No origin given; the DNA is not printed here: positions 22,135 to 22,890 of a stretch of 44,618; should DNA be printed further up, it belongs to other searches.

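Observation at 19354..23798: Candidate novel envelope module: YfhO-family membrane protein, PqqD-like RRE, TM-less S26 peptidase and beta-lactamase-like lipoprotein in one coupled operon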

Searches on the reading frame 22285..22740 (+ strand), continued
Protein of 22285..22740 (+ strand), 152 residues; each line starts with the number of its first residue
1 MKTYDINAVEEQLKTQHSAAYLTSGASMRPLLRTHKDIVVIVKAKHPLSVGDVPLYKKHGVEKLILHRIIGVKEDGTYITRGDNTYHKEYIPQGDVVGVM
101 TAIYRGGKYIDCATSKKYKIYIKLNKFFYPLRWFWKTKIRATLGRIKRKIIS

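Call 79: fold_search(model_id=the predicted structure, library=pdb)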
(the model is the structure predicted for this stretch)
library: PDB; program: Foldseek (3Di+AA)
matches with E <= 10: 1051; with E <= 0.001: 0
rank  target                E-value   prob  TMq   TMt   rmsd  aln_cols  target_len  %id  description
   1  4wvh_A                1.8e-03  1.00  0.34  0.11  10.4       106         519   20  Crystal structure of the Type-I signal peptidase from Staphylococcus aureus (SpsB) in complex with a substrate peptide (released 2015-09-23)
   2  7p2p_A                1.9e-03  1.00  0.47  0.48   8.9       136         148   20  Human Signal Peptidase Complex Paralog A (SPC-A) (released 2021-10-06)
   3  4wvg_A                2.0e-03  1.00  0.46  0.14   5.5       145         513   14  Crystal structure of the Type-I signal peptidase from Staphylococcus aureus (SpsB). (released 2015-09-23)
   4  4wvi_A                2.4e-03  1.00  0.46  0.14   6.6       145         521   15  Crystal structure of the Type-I signal peptidase from Staphylococcus aureus (SpsB) in complex with a substrate peptide (released 2015-09-23)
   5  4wvj_A                3.2e-03  1.00  0.34  0.11  10.5       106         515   19  Crystal structure of the Type-I signal peptidase from Staphylococcus aureus (SpsB) in complex with an inhibitor peptid (released 2015-09-23)
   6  4n31_A                3.8e-03  1.00  0.52  0.55   3.5       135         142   15  Structure and activity of Streptococcus pyogenes SipA: a signal peptidase homologue essential for pilus polymerisation (released 2014-08-20)
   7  1umu_A                5.7e-03  1.00  0.42  0.57   9.1       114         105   18  STRUCTURE DETERMINATION OF UMUD' BY MAD PHASING OF THE SELENOMETHIONYL PROTEIN (released 1996-08-01)
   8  4n31_B                6.0e-03  1.00  0.48  0.54   4.6       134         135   13  Structure and activity of Streptococcus pyogenes SipA: a signal peptidase homologue essential for pilus polymerisation (released 2014-08-20)
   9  8gmt_A                6.0e-03  1.00  0.41  0.59   6.1       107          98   20  Structure of UmuD in complex with RecA filament (released 2022-12-21)
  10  1f39_A                9.1e-03  1.00  0.43  0.62   3.9        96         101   14  CRYSTAL STRUCTURE OF THE LAMBDA REPRESSOR C-TERMINAL DOMAIN (released 2000-07-26)
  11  1ay9_A                9.1e-03  1.00  0.41  0.55   6.1       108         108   20  WILD-TYPE UMUD' FROM E. COLI (released 1998-01-28)
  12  3k3r_F                1.1e-02  1.00  0.44  0.40   3.2        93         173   15  Unrefined crystal structure of a LexA-DNA complex (released 2010-08-18)
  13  1kca_A                1.1e-02  1.00  0.43  0.61   4.0        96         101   14  Crystal Structure of the lambda Repressor C-terminal Domain Octamer (released 2001-12-21)
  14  6a2t                  1.1e-02  1.00  0.41  0.60   3.5        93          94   19  Mycobacterium tuberculosis LexA C-domain K197A (released 2019-01-23)
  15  1umu_B                1.1e-02  0.99  0.41  0.56   9.1       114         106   18  STRUCTURE DETERMINATION OF UMUD' BY MAD PHASING OF THE SELENOMETHIONYL PROTEIN (released 1996-08-01)
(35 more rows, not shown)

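Call 93: find_homologous_proteins(query=L002:2-1513:+)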
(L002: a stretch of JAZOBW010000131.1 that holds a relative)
Query L002:2-1513:+ (504 aa): 3050 proteins with E <= 0.001 among 8000 candidates; the best 120 are listed.
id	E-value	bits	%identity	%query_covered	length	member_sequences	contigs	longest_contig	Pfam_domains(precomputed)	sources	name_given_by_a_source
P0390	0.0e+0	1161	100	100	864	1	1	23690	PF09586.17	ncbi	-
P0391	2.6e-260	883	76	100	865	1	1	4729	PF09586.17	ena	-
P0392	1.5e-252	857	73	100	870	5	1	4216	PF09586.17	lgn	-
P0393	7.2e-242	822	70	100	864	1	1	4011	PF09586.17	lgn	-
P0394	1.4e-183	629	56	100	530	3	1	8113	PF09586.17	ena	-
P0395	1.9e-181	622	56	100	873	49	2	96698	PF09586.17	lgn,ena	-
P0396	2.9e-181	622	56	100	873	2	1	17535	PF09586.17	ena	-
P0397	1.5e-180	619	56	100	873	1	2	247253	PF09586.17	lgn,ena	-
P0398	4.1e-180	618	56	100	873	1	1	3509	PF09586.17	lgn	-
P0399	4.9e-179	614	55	100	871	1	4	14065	PF09586.17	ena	-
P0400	4.9e-179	614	55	100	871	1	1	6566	PF09586.17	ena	-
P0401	5.0e-179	614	55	100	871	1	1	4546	PF09586.17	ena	-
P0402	9.1e-179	614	54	100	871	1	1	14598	PF09586.17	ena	-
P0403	1.1e-178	613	54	100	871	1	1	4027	PF09586.17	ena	-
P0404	1.1e-178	613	54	100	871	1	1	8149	PF09586.17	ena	-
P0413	4.5e-178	611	55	100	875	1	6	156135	PF09586.17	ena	-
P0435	2.8e-176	605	55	100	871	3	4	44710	PF09586.17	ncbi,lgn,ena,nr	ncbi:MAG: YfhO family protein [Acutalibacteraceae bacterium]|nr:YfhO family protein [Acutalibacterac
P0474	1.4e-174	600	57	93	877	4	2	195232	PF09586.17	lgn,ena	-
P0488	1.4e-172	593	54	100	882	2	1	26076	PF09586.17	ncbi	-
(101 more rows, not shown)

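Call 95: find_encoding_contigs(protein=P0397, flank=5000, max_places=1)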
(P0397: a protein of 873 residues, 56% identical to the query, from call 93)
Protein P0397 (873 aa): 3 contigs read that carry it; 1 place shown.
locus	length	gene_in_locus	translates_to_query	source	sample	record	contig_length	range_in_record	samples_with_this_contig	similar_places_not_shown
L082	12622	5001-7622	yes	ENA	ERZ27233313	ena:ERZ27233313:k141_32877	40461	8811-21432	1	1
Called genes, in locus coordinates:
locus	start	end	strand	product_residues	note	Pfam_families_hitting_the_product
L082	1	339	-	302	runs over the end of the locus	PF04468:PSP1, PF28472:PSP1_3rd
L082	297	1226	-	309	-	PF13177:DNA_pol3_delta2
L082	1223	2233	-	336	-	PF00579:tRNA-synt_1b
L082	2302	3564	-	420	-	PF00202:Aminotran_3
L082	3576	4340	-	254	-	-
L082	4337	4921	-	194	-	PF12917:YfbR-like, PF13023:HD_3, PF01966:HD (weak)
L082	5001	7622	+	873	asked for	PF09586:YfhO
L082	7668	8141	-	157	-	PF00149:Metallophos (faint), PF12850:Metallophos_2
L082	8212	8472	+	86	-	-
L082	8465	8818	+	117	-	-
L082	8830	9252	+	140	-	-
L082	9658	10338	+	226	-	PF03006:HlyIII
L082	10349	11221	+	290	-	PF02645:DegV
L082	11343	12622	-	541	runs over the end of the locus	PF01656:CbiA (faint), PF06418:CTP_synth_N, PF00117:GATase, PF07722:Peptidase_C26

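Call 96: find_encoding_contigs(protein=P0413, flank=5000, max_places=1)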
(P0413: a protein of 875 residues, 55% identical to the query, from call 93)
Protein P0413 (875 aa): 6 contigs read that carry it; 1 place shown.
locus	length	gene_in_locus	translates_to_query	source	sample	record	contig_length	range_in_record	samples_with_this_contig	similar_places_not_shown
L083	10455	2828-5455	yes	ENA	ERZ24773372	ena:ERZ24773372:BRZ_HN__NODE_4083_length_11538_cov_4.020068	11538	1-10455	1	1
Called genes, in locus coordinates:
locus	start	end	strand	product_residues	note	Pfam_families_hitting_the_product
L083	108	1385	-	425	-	PF00202:Aminotran_3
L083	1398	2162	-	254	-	-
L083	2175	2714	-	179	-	PF12917:YfbR-like, PF13023:HD_3, PF01966:HD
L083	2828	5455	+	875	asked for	PF09586:YfhO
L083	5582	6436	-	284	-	PF03747:ADP_ribosyl_GH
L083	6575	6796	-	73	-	PF04023:FeoA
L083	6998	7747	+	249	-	PF02311:AraC_binding, PF07883:Cupin_2 (weak), PF12833:HTH_18, PF00165:HTH_AraC (weak)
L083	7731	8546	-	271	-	PF01261:AP_endonuc_2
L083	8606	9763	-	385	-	PF01408:GFO_IDH_MocA, PF02894:GFO_IDH_MocA_C, PF22725:GFO_IDH_MocA_C3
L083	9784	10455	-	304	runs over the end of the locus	PF01261:AP_endonuc_2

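Call 97: find_encoding_contigs(protein=P0474, flank=5000, max_places=1)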
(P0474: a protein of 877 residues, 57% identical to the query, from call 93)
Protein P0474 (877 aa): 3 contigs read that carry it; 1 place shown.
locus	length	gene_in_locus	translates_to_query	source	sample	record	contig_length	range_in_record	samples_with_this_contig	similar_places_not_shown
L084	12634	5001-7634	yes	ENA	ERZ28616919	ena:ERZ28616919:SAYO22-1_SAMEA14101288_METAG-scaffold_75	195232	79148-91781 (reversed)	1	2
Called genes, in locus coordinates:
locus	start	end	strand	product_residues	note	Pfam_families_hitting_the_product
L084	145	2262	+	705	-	PF19773:DUF6259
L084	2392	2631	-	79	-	PF01381:HTH_3 (weak)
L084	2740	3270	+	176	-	PF16729:DUF5067, PF11611:DUF4352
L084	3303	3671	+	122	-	-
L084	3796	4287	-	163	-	-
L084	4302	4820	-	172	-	PF12917:YfbR-like, PF13023:HD_3, PF01966:HD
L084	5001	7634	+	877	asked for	PF09586:YfhO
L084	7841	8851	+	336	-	PF00579:tRNA-synt_1b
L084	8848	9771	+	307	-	PF13177:DNA_pol3_delta2, PF00004:AAA (faint)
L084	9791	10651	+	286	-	PF04468:PSP1, PF28472:PSP1_3rd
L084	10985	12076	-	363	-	PF00392:GntR, PF00155:Aminotran_1_2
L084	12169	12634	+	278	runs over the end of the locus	PF08543:Phos_pyr_kin, PF00294:PfkB (weak)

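Call 98: find_encoding_contigs(protein=P0435, flank=4000, max_places=1)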
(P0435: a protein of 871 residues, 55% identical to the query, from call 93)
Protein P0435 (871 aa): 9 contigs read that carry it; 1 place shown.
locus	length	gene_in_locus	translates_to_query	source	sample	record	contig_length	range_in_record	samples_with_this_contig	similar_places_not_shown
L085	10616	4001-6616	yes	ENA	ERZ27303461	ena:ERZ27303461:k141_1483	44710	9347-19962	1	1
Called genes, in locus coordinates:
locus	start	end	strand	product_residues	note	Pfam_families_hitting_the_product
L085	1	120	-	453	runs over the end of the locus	PF10396:TrmE_N, PF12631:MnmE_helical, PF01926:MMR_HSR1, PF02421:FeoB_N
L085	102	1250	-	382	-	PF01757:Acyl_transf_3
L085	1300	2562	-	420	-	PF00202:Aminotran_3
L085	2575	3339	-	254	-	-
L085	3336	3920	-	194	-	PF12917:YfbR-like, PF13023:HD_3, PF01966:HD (weak)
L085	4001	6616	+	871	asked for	PF09586:YfhO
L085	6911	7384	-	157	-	PF00149:Metallophos (weak), PF12850:Metallophos_2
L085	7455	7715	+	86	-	-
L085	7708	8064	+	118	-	-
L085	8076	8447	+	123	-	-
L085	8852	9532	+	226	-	PF03006:HlyIII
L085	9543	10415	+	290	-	PF02645:DegV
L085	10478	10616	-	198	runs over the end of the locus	PF13189:Cytidylate_kin2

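Call 99: find_encoding_contigs(protein=P0488, flank=4000, max_places=1)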
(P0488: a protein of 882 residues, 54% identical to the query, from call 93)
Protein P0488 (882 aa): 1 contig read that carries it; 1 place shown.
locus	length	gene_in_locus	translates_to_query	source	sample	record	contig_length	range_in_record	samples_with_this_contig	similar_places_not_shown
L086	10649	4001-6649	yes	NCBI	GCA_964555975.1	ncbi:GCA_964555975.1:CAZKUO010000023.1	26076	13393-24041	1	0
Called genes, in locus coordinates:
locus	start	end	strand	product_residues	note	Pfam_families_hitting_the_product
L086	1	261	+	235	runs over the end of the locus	-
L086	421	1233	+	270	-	PF02311:AraC_binding, PF07883:Cupin_2 (weak), PF00165:HTH_AraC, PF12833:HTH_18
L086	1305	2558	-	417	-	PF00202:Aminotran_3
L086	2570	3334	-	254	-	-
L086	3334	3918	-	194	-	PF12917:YfbR-like, PF13023:HD_3, PF01966:HD (weak)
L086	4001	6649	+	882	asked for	PF09586:YfhO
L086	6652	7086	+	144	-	PF11188:DUF2975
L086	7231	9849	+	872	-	PF00171:Aldedh, PF00465:Fe-ADH, PF13685:Fe-ADH_2, PF25137:ADH_Fe_C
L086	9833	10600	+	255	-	PF19974:TCAD9, PF01163:RIO1 (faint), PF01636:APH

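Call 106: search_protein_families(library=pfam, proteins=[L007:7961-9586:-, L007:6867-7697:-, L007:6156-6845:-, L007:5005-5733:-, L007:3608-4879:-, L007:2779-3603:-, L007:1401-2858:-, L007:10510-11982:-], max_evalue=0.001)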
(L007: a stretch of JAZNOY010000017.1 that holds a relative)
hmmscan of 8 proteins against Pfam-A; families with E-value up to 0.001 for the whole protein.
L007:7961-9586:- (542 aa): 0 families

L007:6867-7697:- (277 aa): 1 family
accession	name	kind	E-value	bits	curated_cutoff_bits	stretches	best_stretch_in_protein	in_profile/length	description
PF03419.18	Peptidase_U4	-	5.7e-54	183.8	28.4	1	6-273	1-282/284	Sporulation factor SpoIIGA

L007:6156-6845:- (230 aa): 4 families
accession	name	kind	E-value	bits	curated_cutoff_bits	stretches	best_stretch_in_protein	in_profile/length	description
PF04545.22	Sigma70_r4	-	2.5e-16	59.3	24.1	1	173-224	3-50/50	Sigma-70, region 4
PF04542.20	Sigma70_r2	-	1e-13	51.3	24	1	53-119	1-67/71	Sigma-70 region 2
PF01381.28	HTH_3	-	6.7e-06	26.5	23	1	195-216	10-31/55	Helix-turn-helix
PF08281.18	Sigma70_r4_2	-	0.00087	19.3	25.7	0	171-209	7-41/54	Sigma-70, region 4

L007:5005-5733:- (243 aa): 1 family
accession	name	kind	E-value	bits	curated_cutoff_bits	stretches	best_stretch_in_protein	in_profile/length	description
PF12822.12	ECF_trnsprt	-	6e-18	65.9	30.7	1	32-189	2-169/169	ECF transporter, substrate-specific component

L007:3608-4879:- (424 aa): 3 families
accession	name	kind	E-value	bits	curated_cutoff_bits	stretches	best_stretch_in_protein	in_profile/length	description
PF02773.21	S-AdoMet_synt_C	-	3.5e-70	234.8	25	1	271-410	1-138/138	S-adenosylmethionine synthetase, C-terminal domain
PF02772.21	S-AdoMet_synt_M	-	2.7e-51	173.2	29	1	153-269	2-120/120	S-adenosylmethionine synthetase, central domain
PF00438.25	S-AdoMet_synt_N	-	1.4e-41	141.5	33.1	1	33-130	2-99/99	S-adenosylmethionine synthetase, N-terminal domain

L007:2779-3603:- (275 aa): 1 family
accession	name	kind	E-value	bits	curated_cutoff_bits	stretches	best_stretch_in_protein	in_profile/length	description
PF10418.14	DHODB_Fe-S_bind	-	4e-13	49.3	23.9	1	211-247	1-40/41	Iron-sulfur cluster binding domain of dihydroorotate dehydrogenase B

L007:1401-2858:- (486 aa): 13 families
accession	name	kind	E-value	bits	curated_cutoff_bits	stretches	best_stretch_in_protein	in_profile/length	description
PF14691.11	Fer4_20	-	8.8e-45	151.6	25.8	1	44-153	1-111/113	Dihydroprymidine dehydrogenase domain II, 4Fe-4S cluster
PF07992.20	Pyr_redox_2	-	1.3e-36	127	26.1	1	166-472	1-291/291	Pyridine nucleotide-disulphide oxidoreductase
PF00070.33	Pyr_redox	-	8.4e-15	55.5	22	2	306-379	1-77/82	Pyridine nucleotide-disulphide oxidoreductase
PF13738.12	Pyr_redox_3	-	2.8e-09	37.1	30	1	304-456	164-305/305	Pyridine nucleotide-disulphide oxidoreductase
PF01262.27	AlaDh_PNT_C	-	2.2e-07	30.9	23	1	303-337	27-60/214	Alanine dehydrogenase/PNT, C-terminal domain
PF13450.12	NAD_binding_8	-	1.5e-06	28.8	21.9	1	170-202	1-33/68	NAD(P)-binding Rossmann-like domain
PF01946.23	Thi4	-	3.7e-06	26.8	26.2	1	165-231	17-83/235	Thi4 family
PF12831.13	FAD_oxidored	-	4.6e-06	26.6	27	0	168-207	2-41/416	FAD dependent oxidoreductase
PF01266.30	DAO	-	1.2e-05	25.4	27.9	1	167-201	1-35/353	FAD dependent oxidoreductase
PF01134.28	GIDA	-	5.3e-05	22.9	22.1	0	167-232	1-66/391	Glucose inhibited division protein A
PF03807.23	F420_oxidored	-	0.0001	23.3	21.6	0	307-350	2-45/94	NADP oxidoreductase coenzyme F420-dependent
PF03486.20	HI0933_like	-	0.00013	22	50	1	167-201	2-36/244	HI0933-like protein Rossmann domain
PF01494.25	FAD_binding_3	-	0.00038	20.2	22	0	167-197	3-33/349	FAD binding domain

L007:10510-11982:- (491 aa): 1 family
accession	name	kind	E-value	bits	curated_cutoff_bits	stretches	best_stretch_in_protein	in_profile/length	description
PF00722.28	Glyco_hydro_16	-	0.00037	20.4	22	0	369-396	108-135/175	Glycosyl hydrolases family 16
